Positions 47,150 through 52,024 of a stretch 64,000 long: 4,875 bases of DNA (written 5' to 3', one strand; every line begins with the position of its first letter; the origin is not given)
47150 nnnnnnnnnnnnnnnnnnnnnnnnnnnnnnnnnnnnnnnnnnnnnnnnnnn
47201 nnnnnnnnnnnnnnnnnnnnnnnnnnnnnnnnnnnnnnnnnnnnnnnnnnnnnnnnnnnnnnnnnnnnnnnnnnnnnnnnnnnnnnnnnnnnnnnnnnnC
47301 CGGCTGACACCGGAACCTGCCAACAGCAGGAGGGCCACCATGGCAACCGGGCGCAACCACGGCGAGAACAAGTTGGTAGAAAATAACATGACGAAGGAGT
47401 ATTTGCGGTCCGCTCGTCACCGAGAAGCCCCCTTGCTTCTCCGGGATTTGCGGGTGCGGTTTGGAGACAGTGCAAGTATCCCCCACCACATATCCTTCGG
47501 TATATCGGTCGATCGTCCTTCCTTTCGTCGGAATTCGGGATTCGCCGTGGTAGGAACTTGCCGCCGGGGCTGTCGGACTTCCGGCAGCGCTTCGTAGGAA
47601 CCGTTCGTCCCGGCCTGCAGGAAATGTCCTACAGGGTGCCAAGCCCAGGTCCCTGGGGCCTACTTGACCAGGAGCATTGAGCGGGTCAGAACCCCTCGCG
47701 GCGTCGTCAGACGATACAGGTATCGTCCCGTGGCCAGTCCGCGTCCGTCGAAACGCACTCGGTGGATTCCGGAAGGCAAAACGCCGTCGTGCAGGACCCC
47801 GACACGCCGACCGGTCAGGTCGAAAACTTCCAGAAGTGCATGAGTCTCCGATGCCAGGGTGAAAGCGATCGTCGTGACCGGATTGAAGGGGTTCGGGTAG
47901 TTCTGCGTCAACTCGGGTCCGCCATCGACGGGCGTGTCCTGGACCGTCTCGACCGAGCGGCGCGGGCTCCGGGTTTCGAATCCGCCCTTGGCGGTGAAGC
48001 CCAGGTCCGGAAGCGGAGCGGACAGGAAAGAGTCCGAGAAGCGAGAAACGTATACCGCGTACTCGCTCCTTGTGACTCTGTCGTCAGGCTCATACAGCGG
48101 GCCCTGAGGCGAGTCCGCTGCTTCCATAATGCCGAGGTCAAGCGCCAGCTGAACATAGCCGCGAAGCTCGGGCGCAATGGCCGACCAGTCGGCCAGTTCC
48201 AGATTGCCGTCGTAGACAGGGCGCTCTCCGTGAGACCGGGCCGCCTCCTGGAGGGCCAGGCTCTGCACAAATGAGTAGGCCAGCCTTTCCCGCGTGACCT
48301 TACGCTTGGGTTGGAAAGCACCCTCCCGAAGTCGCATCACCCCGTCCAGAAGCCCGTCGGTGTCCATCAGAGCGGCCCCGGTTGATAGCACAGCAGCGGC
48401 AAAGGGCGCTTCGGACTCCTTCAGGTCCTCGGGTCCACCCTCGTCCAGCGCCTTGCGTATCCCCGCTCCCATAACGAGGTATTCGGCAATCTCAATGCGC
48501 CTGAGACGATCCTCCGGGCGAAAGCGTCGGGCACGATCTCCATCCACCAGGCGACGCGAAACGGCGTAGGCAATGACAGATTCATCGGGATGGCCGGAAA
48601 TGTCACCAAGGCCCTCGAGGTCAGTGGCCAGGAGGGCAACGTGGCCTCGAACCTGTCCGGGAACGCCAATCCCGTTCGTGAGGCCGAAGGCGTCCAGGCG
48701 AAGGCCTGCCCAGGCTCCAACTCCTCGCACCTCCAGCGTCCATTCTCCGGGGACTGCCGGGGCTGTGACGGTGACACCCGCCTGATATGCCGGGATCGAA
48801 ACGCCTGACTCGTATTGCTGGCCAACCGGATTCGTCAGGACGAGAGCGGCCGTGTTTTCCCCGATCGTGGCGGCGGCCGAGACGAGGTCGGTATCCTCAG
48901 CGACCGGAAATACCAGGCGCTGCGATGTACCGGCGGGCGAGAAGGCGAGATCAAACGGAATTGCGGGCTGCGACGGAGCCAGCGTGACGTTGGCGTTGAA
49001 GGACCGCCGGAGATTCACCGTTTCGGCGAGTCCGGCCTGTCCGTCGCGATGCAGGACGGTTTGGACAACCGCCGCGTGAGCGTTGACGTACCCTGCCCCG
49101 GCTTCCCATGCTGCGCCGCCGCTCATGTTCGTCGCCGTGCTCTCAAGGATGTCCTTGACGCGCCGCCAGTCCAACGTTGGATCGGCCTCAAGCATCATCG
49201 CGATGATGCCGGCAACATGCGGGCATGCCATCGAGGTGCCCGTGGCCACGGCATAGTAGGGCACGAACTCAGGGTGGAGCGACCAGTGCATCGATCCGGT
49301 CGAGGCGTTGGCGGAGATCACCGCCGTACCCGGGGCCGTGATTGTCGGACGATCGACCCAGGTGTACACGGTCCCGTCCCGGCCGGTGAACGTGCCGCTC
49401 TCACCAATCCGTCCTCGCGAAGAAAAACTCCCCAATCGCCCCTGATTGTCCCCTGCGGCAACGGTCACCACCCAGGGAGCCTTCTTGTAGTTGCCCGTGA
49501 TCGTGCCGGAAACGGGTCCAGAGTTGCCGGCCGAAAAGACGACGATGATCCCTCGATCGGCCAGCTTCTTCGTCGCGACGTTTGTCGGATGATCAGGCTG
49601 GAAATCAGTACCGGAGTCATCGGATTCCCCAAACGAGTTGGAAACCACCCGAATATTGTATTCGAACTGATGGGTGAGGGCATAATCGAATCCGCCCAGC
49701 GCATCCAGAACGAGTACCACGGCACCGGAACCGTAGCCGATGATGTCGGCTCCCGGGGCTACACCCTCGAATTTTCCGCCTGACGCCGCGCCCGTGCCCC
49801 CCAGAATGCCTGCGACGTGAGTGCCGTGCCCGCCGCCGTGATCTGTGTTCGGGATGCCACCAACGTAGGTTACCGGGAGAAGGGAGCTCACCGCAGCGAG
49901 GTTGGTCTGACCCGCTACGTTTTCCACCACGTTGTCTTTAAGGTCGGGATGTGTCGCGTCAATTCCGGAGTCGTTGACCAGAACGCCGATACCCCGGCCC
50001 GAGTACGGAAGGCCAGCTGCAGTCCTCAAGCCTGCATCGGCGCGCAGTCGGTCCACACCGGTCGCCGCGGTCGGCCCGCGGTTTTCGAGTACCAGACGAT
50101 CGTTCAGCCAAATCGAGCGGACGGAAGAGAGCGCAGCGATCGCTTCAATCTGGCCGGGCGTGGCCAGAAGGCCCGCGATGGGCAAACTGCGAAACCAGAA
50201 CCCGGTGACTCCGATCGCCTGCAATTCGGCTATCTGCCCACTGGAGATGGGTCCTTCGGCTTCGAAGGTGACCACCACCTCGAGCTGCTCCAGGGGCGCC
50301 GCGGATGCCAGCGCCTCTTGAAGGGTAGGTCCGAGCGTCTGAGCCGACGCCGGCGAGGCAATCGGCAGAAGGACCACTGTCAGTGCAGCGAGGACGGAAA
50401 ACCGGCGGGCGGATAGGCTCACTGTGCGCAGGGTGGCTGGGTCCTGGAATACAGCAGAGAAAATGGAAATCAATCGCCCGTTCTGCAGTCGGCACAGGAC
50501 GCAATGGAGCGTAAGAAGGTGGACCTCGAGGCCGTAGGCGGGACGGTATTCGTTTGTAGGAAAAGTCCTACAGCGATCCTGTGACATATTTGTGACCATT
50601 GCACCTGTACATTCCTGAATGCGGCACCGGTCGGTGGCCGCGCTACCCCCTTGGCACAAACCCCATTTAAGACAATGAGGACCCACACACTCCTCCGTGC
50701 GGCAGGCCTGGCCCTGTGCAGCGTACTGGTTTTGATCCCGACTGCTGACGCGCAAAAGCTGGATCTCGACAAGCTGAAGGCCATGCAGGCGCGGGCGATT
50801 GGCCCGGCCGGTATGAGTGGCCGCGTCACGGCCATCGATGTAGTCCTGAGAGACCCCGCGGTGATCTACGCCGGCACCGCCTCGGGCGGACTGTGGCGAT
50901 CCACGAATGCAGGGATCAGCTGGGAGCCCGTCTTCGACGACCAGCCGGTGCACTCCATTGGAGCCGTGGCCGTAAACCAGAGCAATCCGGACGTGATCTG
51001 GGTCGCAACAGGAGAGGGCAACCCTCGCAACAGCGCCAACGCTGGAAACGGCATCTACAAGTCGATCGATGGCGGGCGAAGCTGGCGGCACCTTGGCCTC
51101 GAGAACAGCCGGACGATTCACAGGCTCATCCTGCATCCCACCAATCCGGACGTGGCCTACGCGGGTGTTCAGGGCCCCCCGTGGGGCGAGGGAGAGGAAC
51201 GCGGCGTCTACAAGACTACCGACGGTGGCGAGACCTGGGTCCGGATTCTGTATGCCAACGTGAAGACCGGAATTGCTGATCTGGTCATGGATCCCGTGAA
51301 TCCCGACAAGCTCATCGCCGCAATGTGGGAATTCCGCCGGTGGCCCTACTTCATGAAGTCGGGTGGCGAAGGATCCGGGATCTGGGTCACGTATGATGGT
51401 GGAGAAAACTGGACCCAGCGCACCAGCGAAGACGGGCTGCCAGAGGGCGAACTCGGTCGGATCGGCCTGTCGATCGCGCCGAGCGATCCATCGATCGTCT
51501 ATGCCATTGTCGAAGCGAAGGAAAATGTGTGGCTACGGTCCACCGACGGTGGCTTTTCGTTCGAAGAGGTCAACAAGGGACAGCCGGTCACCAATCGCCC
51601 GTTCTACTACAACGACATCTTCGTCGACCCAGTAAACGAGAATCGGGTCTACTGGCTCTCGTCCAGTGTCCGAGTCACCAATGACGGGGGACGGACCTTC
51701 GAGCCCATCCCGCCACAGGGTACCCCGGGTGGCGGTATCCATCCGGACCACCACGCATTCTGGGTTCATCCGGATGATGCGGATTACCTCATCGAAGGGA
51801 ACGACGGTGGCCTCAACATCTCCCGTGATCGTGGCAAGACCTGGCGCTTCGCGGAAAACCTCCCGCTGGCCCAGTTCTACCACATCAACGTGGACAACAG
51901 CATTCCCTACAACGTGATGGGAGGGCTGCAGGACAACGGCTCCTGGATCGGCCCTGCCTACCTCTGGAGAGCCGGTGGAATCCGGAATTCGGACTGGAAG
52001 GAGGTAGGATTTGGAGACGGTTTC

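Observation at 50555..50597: Composite control region: perfect 18-bp palindrome abutting a phased TGTGAC direct repeat between divergent S8 and VPS10-like genes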

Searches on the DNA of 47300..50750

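Call 65: search_rna_families(source=window, start=47300, end=50750, threshold=evalue, max_evalue=1)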
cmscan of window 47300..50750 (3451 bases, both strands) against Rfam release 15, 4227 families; matches with E-value up to 1: 1.
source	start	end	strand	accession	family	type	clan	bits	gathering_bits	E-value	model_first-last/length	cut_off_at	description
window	50135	50195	+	RF01523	TB10Cs1H2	Gene; snRNA; snoRNA; HACA-box;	-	21.1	50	0.54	1-63/63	no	Trypanosomatid snoRNA TB10Cs1H2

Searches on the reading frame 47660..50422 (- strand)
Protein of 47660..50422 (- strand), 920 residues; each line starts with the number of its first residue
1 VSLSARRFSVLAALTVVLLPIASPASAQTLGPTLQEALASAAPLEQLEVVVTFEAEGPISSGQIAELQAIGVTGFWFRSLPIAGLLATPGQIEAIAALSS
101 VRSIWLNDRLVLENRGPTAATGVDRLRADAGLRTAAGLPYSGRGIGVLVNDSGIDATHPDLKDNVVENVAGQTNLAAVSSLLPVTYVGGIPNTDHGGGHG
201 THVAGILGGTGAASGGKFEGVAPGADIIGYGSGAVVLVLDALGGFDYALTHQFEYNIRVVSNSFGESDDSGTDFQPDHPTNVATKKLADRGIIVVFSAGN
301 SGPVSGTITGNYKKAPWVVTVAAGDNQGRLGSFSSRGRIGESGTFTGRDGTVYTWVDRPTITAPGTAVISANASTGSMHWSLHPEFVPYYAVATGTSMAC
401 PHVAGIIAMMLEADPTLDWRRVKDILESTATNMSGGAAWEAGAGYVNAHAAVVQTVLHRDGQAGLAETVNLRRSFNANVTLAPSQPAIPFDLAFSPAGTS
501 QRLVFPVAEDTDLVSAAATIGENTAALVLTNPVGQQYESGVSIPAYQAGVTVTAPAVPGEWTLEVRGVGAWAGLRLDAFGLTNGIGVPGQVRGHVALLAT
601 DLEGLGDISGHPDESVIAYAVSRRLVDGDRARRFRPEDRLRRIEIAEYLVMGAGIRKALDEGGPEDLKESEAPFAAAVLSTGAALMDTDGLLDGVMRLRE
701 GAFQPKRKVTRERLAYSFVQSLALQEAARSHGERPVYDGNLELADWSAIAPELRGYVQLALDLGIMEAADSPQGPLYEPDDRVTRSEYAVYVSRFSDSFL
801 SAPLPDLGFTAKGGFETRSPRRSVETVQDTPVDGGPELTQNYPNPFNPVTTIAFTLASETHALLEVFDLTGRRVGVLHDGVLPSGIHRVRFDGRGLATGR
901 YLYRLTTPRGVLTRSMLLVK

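Call 10: search_protein_families(library=pfam, proteins=[window:47660-50422:-])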
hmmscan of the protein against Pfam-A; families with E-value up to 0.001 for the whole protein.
window:47660-50422:- (920 aa): 2 families
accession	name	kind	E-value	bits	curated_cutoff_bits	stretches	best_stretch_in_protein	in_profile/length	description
PF00082.27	Peptidase_S8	-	2.6e-39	135.7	21.8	1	142-444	1-286/288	Subtilase family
PF00395.25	SLH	-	2.6e-09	37.3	20.8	0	607-646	4-44/44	S-layer homology domain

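Call 23: search_protein_families(library=ncbifam, proteins=[window:47660-50422:-], max_evalue=0.1)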
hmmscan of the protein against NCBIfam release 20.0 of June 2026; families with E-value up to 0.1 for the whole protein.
window:47660-50422:- (920 aa): 9 families
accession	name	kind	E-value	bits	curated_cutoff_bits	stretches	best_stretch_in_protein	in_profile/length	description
TIGR03921.1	T7SS_mycosin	equivalog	1.8e-19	70.1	278.75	1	142-463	12-296/353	type VII secretion-associated serine protease mycosin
NF033595.1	denti_PrtP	equivalog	3.9e-13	48.9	300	2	360-452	413-502/606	dentilisin complex serine proteinase subunit PrtP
NF051851.1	AtpSerPepEprS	equivalog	1.7e-10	39.6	1700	2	390-462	297-368/988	autotransporter serine peptidase EprS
TIGR04183.1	Por_Secre_tail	domain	1.8e-06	27.8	23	1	842-916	2-68/72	T9SS type A sorting domain-containing protein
NF040809.1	germ_prot_CspBA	exception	0.00037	18.2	1250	1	329-412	407-474/1099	bifunctional germination protease/germinant receptor pseudoprotease CspBA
NF049966.1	QH_SP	equivalog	0.00054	19.4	165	1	375-431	156-212/219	subtilisin-like serine protease QhpE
NF038113.1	T9SSA_dep_M36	equivalog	0.0016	16.7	885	1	838-909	792-859/869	T9SS-dependent M36 family metallopeptidase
NF033707.1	T9SS_sortase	equivalog_domain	0.048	11.2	420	1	840-906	1000-1076/1095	type IX secretion system sortase PorU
NF052323.1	T9SSA_dep_M6i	equivalog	0.07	11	600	1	839-905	958-1024/1043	T9SS-dependent M6-like inactivated metalloprotease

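Call 37: find_homologous_proteins(query=window:47660-50422:-, max_evalue=1e-80)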
Query window:47660-50422:- (920 aa): 1931 proteins with E <= 1e-80 among 8000 candidates; the best 120 are listed.
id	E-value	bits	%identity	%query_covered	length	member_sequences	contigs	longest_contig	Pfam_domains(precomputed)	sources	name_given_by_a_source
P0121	0.0e+0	2036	100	100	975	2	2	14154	PF00395.26,PF00082.28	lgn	-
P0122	0.0e+0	1196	61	99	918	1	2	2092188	PF18962.8,PF00082.28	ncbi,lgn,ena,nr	ncbi:MAG: S8 family peptidase [Rhodothermales bacterium]|nr:S8 family peptidase [Rhodothermales bact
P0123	0.0e+0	1193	61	99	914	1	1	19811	PF18962.8,PF00082.28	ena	-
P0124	0.0e+0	1187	62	97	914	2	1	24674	PF18962.8,PF00082.28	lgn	-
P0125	0.0e+0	1117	58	98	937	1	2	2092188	PF18962.8,PF00395.26,PF00082.28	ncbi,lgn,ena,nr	ncbi:MAG: S8 family peptidase [Rhodothermales bacterium]|nr:S8 family peptidase [Rhodothermales bact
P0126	0.0e+0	1111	58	100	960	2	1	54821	PF18962.8,PF00395.26,PF00082.28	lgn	-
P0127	0.0e+0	1107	59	97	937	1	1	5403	PF18962.8,PF00395.26,PF00082.28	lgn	-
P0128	0.0e+0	1105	58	97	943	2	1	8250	PF18962.8,PF00395.26,PF00082.28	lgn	-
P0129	0.0e+0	1076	57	98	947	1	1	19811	PF18962.8,PF00395.26,PF00082.28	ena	-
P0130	4.7e-284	963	53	99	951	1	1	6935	PF18962.8,PF00082.28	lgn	-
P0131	6.8e-273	926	52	97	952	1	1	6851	PF18962.8,PF00395.26,PF00082.28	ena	-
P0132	3.4e-258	878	51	96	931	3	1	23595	PF18962.8,PF00395.26,PF00082.28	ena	-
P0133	4.1e-258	877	52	98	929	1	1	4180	PF18962.8,PF00395.26,PF00082.28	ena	-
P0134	4.1e-255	867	51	95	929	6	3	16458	PF18962.8,PF00395.26,PF00082.28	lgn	-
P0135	2.6e-253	861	51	95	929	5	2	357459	PF18962.8,PF00395.26,PF00082.28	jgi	jgi:serine protease AprX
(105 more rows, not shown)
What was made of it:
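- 47660..50422 (-): S8#1 subtilase with a T9SS sorting domain (920 aa, GTG start). Calls 10, 23 and 37.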

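Call 39: find_encoding_contigs(protein=P0121, flank=10000, max_places=3)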
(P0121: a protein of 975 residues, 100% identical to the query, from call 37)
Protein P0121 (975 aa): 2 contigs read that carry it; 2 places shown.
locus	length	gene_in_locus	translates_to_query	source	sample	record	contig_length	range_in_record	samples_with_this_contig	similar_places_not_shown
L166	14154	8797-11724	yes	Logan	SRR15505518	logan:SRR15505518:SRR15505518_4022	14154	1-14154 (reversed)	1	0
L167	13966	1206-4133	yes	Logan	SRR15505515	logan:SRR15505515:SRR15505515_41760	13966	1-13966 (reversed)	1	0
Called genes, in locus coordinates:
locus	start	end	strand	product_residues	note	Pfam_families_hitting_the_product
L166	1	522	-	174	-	?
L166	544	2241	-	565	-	PF00733:Asn_synthase (faint)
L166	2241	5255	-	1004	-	PF07676:PD40, PF26549:Tricorn_N, PF26550:Tricorn_2nd, PF26549:Tricorn_N (weak), PF07676:PD40 (weak), PF26549:Tricorn_N, PF01979:Amidohydro_1, PF07969:Amidohydro_3, +2 more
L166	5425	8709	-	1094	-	PF02012:BNR (faint), PF15902:Sortilin-Vps10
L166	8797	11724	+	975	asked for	PF00082:Peptidase_S8, PF00395:SLH (faint)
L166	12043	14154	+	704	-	?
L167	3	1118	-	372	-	?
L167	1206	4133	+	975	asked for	PF00082:Peptidase_S8, PF00395:SLH (faint)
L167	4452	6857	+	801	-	PF00082:Peptidase_S8, PF00395:SLH (weak)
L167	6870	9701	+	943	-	PF00082:Peptidase_S8, PF00395:SLH (faint), PF18962:Por_Secre_tail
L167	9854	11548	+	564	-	PF03169:OPT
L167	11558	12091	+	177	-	-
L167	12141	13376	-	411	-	PF01408:GFO_IDH_MocA, PF22725:GFO_IDH_MocA_C3, PF02894:GFO_IDH_MocA_C (weak)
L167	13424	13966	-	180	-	?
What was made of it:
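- Checked: The reading frame stays open through the spacer, and one public gene call starts at ATG 50587, inside the DR (975 aa, call 39).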

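Call 40: find_encoding_contigs(protein=P0123, flank=10000, max_places=2)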
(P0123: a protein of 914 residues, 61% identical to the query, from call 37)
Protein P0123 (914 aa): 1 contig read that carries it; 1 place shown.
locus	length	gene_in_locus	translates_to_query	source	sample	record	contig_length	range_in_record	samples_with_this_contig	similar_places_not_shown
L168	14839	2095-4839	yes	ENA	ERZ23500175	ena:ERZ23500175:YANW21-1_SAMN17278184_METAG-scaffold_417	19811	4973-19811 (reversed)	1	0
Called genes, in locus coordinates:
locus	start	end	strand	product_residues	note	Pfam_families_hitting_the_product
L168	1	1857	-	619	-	?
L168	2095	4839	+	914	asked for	PF00082:Peptidase_S8, PF18962:Por_Secre_tail (weak)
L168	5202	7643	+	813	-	PF00082:Peptidase_S8, PF00395:SLH (weak)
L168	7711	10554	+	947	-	PF00082:Peptidase_S8, PF00395:SLH (faint), PF18962:Por_Secre_tail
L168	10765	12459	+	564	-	PF03169:OPT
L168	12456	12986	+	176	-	-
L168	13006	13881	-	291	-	PF01408:GFO_IDH_MocA, PF22725:GFO_IDH_MocA_C3, PF02894:GFO_IDH_MocA_C (weak)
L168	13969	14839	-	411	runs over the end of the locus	PF01408:GFO_IDH_MocA, PF22725:GFO_IDH_MocA_C3, PF02894:GFO_IDH_MocA_C (weak)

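Call 41: find_encoding_contigs(protein=P0124, flank=10000, max_places=2)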
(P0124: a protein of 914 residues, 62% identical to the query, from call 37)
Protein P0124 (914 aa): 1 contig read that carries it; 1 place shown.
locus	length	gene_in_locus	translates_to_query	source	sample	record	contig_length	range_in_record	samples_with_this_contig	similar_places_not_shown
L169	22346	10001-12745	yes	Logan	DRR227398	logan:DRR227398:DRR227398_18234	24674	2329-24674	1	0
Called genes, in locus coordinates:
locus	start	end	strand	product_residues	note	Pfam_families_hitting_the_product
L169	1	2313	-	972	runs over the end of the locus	PF00069:Pkinase, PF01636:APH (faint), PF07714:PK_Tyr_Ser-Thr, PF07719:TPR_2 (faint)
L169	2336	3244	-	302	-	PF04960:Glutaminase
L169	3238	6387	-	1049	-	PF00930:DPPIV_N (faint), PF26549:Tricorn_N, PF26550:Tricorn_2nd, PF07676:PD40, PF26550:Tricorn_2nd (weak), PF26549:Tricorn_N, PF01979:Amidohydro_1, PF07969:Amidohydro_3, +1 more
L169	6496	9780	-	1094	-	PF02012:BNR (faint), PF15902:Sortilin-Vps10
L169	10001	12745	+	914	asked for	PF00082:Peptidase_S8, PF18962:Por_Secre_tail (faint)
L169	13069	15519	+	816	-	PF00082:Peptidase_S8, PF00395:SLH (weak)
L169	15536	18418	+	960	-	PF00082:Peptidase_S8, PF00395:SLH (faint), PF18962:Por_Secre_tail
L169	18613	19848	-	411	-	PF01408:GFO_IDH_MocA, PF22725:GFO_IDH_MocA_C3, PF02894:GFO_IDH_MocA_C (weak)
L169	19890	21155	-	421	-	-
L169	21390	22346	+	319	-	?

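Call 57: find_encoding_contigs(protein=P0130, flank=5000, max_places=1)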
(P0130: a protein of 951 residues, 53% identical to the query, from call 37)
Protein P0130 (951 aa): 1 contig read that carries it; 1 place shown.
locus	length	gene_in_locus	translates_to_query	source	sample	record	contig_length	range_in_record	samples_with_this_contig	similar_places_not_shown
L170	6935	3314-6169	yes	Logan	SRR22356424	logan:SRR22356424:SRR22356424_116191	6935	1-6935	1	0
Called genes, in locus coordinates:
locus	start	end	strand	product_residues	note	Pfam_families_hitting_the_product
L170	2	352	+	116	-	?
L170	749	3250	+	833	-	PF00082:Peptidase_S8, PF00395:SLH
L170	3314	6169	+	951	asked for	PF00082:Peptidase_S8, PF18962:Por_Secre_tail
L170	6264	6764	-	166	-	PF00583:Acetyltransf_1, PF13673:Acetyltransf_10 (weak), PF13508:Acetyltransf_7, PF08445:FR47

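Call 58: find_encoding_contigs(protein=P0132, flank=8000, max_places=1)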
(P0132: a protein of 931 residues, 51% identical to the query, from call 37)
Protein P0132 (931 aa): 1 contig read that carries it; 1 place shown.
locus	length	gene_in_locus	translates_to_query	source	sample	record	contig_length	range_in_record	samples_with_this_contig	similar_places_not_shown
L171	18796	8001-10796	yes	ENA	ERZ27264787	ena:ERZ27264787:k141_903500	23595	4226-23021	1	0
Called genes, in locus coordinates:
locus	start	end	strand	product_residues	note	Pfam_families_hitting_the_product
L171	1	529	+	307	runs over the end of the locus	PF00698:Acyl_transf_1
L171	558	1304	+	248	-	PF00106:adh_short, PF08659:KR, PF23441:SDR, PF13561:adh_short_C2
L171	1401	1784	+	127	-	PF00072:Response_reg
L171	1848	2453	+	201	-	PF01613:Flavin_Reduct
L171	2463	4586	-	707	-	PF17191:RecG_wedge, PF01336:tRNA_anti-codon (weak), PF00270:DEAD, PF04851:ResIII, PF00271:Helicase_C, PF22590:Cas3-like_C_2 (weak), PF19833:RecG_dom3_C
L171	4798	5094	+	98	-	-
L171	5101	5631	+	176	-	PF11322:DUF3124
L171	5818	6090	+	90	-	-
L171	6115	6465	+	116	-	-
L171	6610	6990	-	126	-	PF05239:PRC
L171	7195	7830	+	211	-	PF01551:Peptidase_M23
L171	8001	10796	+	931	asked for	PF00082:Peptidase_S8, PF00395:SLH (faint), PF18962:Por_Secre_tail (weak)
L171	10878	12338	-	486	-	PF00675:Peptidase_M16 (weak), PF05193:Peptidase_M16_C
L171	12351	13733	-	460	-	PF00675:Peptidase_M16, PF05193:Peptidase_M16_C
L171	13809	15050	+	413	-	-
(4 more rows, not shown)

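Call 59: find_encoding_contigs(protein=P0135, flank=8000, max_places=1)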
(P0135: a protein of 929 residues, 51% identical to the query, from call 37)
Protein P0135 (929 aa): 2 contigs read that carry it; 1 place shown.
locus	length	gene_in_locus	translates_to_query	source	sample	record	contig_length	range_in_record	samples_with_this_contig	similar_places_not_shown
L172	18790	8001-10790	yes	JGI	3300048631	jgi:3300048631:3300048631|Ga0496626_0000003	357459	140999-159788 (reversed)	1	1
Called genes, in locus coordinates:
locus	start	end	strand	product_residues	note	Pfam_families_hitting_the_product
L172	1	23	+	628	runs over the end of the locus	PF07715:Plug, PF00593:TonB_dep_Rec_b-barrel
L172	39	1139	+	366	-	-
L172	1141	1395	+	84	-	PF04324:Fer2_BFD (faint)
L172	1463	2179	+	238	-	PF02585:PIG-L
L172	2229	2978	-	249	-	PF00106:adh_short, PF08659:KR, PF13561:adh_short_C2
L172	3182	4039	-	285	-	-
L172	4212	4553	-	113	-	-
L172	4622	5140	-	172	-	PF13489:Methyltransf_23 (weak), PF08241:Methyltransf_11, PF08242:Methyltransf_12, PF13649:Methyltransf_25, PF13847:Methyltransf_31 (faint)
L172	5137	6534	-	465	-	PF00753:Lactamase_B, PF12706:Lactamase_B_2 (weak), PF16661:Lactamase_B_6, PF10996:Beta-Casp, PF07521:RMMBL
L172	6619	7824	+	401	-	PF00144:Beta-lactamase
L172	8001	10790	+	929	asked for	PF00082:Peptidase_S8, PF00395:SLH (faint), PF18962:Por_Secre_tail (faint)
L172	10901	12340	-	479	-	PF00675:Peptidase_M16 (weak), PF05193:Peptidase_M16_C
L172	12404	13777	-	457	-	PF00675:Peptidase_M16, PF05193:Peptidase_M16_C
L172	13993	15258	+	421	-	-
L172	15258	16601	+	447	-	PF04231:Endonuclease_1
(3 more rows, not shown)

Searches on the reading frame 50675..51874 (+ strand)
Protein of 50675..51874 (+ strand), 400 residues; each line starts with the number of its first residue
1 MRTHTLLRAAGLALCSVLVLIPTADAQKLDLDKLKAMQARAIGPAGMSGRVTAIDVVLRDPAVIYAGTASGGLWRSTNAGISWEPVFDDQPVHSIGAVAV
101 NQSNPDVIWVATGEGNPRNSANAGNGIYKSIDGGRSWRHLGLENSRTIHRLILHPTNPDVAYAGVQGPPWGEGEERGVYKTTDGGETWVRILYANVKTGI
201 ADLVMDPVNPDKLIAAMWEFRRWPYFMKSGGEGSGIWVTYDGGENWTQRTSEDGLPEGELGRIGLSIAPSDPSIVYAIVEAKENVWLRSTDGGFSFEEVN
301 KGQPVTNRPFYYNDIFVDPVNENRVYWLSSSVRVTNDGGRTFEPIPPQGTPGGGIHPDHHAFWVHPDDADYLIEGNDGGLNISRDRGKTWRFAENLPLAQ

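Call 24: find_related_loci(query=window:50675-51874:+, collection=metagenome_contigs, flank=4000)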
Query window:50675-51874:+ (400 aa) in metagenome_contigs; peptide patterns used: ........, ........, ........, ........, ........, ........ (x = any residue, [..] = any of these).
600 stretches matched a pattern (row limit reached: there are more); 497 encode a relative of the query (tblastn E <= 1e-3); the best 80 are kept; 80 distinct loci.
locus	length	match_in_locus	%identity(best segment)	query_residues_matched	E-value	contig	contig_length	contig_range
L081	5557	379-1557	64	14-400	2e-175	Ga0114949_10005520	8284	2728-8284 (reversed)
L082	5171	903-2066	63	14-400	6e-175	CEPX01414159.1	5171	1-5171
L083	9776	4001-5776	62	3-400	1e-167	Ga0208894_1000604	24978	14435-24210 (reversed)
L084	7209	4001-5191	60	4-400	3e-168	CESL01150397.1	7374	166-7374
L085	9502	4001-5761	62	17-400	5e-167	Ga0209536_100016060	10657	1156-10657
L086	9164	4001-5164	60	7-400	8e-167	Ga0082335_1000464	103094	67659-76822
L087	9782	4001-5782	60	4-400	2e-166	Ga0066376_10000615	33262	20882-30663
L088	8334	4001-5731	63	26-400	2e-166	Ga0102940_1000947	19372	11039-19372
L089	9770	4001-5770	60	7-400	6e-166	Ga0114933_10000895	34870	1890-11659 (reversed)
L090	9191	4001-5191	59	3-400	9e-166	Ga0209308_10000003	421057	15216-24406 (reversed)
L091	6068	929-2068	60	12-400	1e-165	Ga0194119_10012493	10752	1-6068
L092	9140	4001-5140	60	12-400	2e-165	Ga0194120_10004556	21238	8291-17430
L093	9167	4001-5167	62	14-400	1e-165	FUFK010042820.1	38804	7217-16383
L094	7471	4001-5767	62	10-400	2e-165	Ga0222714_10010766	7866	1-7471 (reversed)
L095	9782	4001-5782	60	3-400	3e-165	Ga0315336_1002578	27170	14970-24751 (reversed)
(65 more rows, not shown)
